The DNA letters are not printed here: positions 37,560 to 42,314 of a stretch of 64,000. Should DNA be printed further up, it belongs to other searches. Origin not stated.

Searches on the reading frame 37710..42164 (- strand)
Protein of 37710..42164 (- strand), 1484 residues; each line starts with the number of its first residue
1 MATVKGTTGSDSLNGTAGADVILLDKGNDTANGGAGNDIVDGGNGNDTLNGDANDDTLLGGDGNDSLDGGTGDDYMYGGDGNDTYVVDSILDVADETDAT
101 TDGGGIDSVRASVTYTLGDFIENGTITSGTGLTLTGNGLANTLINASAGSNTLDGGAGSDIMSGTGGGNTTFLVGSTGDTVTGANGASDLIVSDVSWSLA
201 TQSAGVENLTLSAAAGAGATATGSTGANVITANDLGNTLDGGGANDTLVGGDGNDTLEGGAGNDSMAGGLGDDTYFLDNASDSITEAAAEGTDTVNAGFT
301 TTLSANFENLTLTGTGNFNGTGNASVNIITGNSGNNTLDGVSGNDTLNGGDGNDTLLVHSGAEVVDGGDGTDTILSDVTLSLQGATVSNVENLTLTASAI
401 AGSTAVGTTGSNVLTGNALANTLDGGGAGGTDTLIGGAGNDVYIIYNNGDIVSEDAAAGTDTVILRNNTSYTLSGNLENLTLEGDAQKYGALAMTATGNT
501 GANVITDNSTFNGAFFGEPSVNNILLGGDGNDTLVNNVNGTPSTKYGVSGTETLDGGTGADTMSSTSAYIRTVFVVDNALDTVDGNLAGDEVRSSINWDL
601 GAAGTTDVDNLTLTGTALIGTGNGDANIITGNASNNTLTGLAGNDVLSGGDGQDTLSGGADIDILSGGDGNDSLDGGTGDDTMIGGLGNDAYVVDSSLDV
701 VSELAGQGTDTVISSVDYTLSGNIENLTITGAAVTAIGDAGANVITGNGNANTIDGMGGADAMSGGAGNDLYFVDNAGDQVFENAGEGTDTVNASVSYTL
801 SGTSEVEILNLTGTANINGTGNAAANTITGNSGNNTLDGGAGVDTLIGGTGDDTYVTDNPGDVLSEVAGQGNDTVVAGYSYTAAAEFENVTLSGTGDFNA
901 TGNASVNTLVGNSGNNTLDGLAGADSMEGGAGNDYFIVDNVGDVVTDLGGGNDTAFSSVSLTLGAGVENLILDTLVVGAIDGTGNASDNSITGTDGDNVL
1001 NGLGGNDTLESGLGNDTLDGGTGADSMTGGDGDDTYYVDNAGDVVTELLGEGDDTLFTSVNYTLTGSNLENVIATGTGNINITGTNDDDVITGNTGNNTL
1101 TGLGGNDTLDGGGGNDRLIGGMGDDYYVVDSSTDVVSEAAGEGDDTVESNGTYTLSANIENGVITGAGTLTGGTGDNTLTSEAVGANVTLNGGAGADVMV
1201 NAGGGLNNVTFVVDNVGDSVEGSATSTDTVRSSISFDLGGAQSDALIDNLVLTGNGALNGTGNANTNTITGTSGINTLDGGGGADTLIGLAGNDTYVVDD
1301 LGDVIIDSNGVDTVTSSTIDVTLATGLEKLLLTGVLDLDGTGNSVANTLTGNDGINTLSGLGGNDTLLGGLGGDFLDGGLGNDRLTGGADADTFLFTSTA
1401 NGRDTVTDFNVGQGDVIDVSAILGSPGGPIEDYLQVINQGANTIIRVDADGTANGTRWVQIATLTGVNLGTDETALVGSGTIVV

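Call 81: search_protein_families(library=pfam, proteins=[window:37710-42164:-], max_evalue=0.00001)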
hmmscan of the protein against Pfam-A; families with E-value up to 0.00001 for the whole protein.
window:37710-42164:- (1484 aa): 1 family
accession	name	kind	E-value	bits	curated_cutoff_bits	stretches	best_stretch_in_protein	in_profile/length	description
PF00353.25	HemolysinCabind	-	7.4e-89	291.5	23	13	240-274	1-35/36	RTX calcium-binding nonapeptide repeat (4 copies)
